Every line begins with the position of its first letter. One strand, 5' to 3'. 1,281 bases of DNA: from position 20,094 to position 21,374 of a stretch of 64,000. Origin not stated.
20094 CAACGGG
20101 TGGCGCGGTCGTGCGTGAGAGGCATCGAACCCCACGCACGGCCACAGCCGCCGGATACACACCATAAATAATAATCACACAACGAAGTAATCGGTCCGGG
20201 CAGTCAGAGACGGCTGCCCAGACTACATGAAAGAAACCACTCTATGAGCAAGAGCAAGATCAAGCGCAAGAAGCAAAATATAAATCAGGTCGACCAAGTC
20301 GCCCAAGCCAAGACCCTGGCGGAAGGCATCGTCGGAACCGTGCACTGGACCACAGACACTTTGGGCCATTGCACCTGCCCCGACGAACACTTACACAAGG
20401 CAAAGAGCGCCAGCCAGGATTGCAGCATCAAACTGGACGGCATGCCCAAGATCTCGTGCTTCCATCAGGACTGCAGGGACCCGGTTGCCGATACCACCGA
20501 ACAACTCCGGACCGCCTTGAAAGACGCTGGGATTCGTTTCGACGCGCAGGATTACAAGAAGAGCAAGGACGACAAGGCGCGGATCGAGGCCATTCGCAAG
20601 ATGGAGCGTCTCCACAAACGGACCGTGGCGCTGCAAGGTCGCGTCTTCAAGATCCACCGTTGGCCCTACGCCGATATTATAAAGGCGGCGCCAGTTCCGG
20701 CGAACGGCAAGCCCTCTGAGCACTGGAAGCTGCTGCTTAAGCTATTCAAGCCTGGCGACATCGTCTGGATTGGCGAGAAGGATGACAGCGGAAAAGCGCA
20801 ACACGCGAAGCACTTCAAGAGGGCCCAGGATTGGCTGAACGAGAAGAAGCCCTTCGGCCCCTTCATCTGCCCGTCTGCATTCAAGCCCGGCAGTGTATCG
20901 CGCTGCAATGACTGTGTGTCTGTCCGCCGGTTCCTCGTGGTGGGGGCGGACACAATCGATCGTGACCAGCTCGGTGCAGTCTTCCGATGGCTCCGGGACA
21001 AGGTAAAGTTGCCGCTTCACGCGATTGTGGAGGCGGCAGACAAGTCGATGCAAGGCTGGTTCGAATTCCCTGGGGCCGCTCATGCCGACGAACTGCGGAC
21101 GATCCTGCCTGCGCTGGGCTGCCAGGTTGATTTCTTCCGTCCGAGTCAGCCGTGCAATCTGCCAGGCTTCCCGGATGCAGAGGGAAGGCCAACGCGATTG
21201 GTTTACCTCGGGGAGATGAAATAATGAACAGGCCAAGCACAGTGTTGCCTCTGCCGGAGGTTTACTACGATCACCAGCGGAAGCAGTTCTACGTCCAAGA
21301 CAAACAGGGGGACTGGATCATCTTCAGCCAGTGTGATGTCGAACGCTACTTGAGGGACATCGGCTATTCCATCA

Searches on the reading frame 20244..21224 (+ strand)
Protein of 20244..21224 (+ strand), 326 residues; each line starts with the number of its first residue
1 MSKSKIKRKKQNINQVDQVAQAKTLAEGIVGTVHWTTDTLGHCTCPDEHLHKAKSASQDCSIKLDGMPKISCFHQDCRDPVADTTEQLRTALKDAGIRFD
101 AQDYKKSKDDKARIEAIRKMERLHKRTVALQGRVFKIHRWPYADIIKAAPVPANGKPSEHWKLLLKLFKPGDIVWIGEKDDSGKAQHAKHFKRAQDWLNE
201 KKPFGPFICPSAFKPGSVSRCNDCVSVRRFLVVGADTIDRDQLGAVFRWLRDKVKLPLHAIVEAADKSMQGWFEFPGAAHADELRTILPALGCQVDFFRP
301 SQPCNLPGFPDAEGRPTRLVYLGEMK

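Call 6: search_protein_families(library=pfam, proteins=[window:20244-21224:+], max_evalue=0.01)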
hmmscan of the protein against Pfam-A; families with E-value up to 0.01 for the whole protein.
window:20244-21224:+ (326 aa): 0 families

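Call 8: search_protein_families(library=phrogs, proteins=[window:20244-21224:+], max_evalue=0.01)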
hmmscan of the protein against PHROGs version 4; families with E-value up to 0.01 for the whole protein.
window:20244-21224:+ (326 aa): 0 families

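Call 9: search_protein_families(library=ncbifam, proteins=[window:20244-21224:+], max_evalue=0.01)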
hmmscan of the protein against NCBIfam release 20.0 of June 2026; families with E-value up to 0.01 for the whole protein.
window:20244-21224:+ (326 aa): 0 families

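Call 51: search_solved_structures(query=window:20244-21224:+, max_evalue=10)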
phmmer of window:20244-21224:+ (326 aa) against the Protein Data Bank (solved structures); distinct sequences matched with E-value up to 10: 0.

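Call 53: find_homologous_proteins(query=window:20244-21224:+)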
Query window:20244-21224:+ (326 aa): 23 proteins with E <= 0.001 among 2357 candidates.
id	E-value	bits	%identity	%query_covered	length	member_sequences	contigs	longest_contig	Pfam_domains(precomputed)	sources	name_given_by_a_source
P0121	1.7e-225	765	100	100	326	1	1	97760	-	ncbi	-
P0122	5.7e-75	271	40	94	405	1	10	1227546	-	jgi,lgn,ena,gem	-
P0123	5.7e-75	271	42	93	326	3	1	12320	-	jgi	-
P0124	8.1e-74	267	42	93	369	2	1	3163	-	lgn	-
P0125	8.6e-74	267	43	93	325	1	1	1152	-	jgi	jgi:hypothetical protein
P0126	9.1e-74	267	41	97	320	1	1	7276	-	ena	-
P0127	1.7e-73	266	44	91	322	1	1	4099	-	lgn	-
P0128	2.9e-73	265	43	93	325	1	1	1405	-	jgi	-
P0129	1.7e-72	262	43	93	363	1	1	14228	-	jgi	-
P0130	2.6e-72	262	44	92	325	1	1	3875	-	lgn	-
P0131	7.0e-72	260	43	93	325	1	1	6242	-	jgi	jgi:hypothetical protein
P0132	1.1e-71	260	42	92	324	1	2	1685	-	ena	-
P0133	1.5e-71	259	42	93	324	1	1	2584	-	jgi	jgi:hypothetical protein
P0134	2.2e-71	259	43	92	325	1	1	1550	-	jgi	jgi:hypothetical protein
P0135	2.4e-71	259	41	94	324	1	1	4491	-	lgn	-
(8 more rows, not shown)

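Call 59: predict_structure(alignment_id=A4)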
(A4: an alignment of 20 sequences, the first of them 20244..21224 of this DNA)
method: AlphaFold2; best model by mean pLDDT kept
length: 326 residues; sequences in the alignment: 20
mean_pLDDT: 86.8   pTM: 0.68
mean pLDDT of the five models: 86.8, 85.4, 84.5, 84.3, 71.4
residues with pLDDT >= 90: 185; 70-90: 111; 50-70: 16; < 50: 14
segments of 3 or more residues with pLDDT < 50: 1-12
pLDDT, mean of each block of 10 residues (from residue 1): 41 66 92 88 86 78 89 88 93 82 60 83 92 97 94 83 95 92 80 96 93 92 93 94 97 96 87 92 94 91 91 86 83
secondary structure, 60 per line:
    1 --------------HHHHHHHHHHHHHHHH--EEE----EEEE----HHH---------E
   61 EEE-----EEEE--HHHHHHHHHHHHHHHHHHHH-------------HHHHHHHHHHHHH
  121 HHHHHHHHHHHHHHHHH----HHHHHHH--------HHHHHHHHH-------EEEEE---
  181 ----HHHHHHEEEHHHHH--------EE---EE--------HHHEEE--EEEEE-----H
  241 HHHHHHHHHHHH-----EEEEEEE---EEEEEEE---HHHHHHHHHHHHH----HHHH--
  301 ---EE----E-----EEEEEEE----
elements in order: H15-30 E33-35 E40-43 E60-63 E69-72 H75-94 H108-137 H142-148 H157-165 E173-177 H185-190 E191-193 H194-198 E225-227 E230-234 H240-252 E258-264 E268-274 H278-290 H295-298 E316-322

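Call 61: fold_search(model_id=the predicted structure, library=pdb)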
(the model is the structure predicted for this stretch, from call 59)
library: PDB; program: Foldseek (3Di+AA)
matches with E <= 10: 575; with E <= 0.001: 0
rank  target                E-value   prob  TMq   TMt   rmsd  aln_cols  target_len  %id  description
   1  4mky_A                3.2e-02  0.82  0.28  0.31   8.7       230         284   13  Polymerase Domain from Mycobacterium tuberculosis Ligase D in complex with an annealed double-strand DNA break. (released 2013-12-11)
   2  2r9l_B                3.8e-02  0.87  0.30  0.34   8.8       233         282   10  Polymerase Domain from Mycobacterium tuberculosis Ligase D in complex with DNA (released 2008-01-08)
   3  2r9l_A                4.0e-02  0.87  0.30  0.33   8.8       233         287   10  Polymerase Domain from Mycobacterium tuberculosis Ligase D in complex with DNA (released 2008-01-08)
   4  2iru_B                4.2e-02  0.72  0.27  0.31   8.8       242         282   12  Crystal Structure of the Polymerase Domain from Mycobacterium tuberculosis Ligase D (released 2007-01-02)
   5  2iry_A                6.3e-02  0.69  0.28  0.31   9.6       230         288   12  Crystal Structure of the Polymerase Domain from Mycobacterium tuberculosis Ligase D with dGTP and Manganese. (released 2007-01-02)
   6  2iru_A                6.7e-02  0.69  0.28  0.31   9.2       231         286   11  Crystal Structure of the Polymerase Domain from Mycobacterium tuberculosis Ligase D (released 2007-01-02)
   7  2irx                  8.0e-02  0.63  0.28  0.31   8.9       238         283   11  Crystal Structure of the Polymerase Domain from Mycobacterium tuberculosis Ligase D with GTP and Manganese. (released 2007-01-02)
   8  4lik                  1.1e-01  0.44  0.24  0.22  13.4       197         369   12  Crystal structure of the catalytic subunit of human primase (released 2013-12-11)
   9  4mhq                  1.1e-01  0.41  0.22  0.19  13.8       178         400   12  Crystal structure of human primase catalytic subunit (released 2014-09-03)
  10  4lil                  1.2e-01  0.51  0.26  0.23  12.7       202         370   12  Crystal structure of the catalytic subunit of human primase bound to UTP and Mn (released 2013-12-11)
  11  2iry_B                1.3e-01  0.54  0.28  0.31   8.7       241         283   11  Crystal Structure of the Polymerase Domain from Mycobacterium tuberculosis Ligase D with dGTP and Manganese. (released 2007-01-02)
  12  6r5e_A                2.4e-01  0.30  0.23  0.20  13.3       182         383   12  Crystal structure of the Pri1 subunit of human primase bound to 2F-ATP (released 2019-09-11)
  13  8d0b_D                3.2e-01  0.23  0.24  0.19  11.4       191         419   12  Human CST-DNA polymerase alpha/primase preinitiation complex bound to 4xTEL-foldback template (released 2022-06-22)
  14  2nl8_A                4.0e-01  0.28  0.14  0.32   5.5        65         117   12  The origin binding domain of the SV40 large T antigen bound non specifically to a 17 bp palindrome DNA (sites 1 and 3) (released 2006-12-12)
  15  9qpr_C                4.0e-01  0.08  0.15  0.06  23.5       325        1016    9  Single particle cryo-EM structure of the multidrug efflux pump MdtF from Escherichia coli (released 2025-05-14)
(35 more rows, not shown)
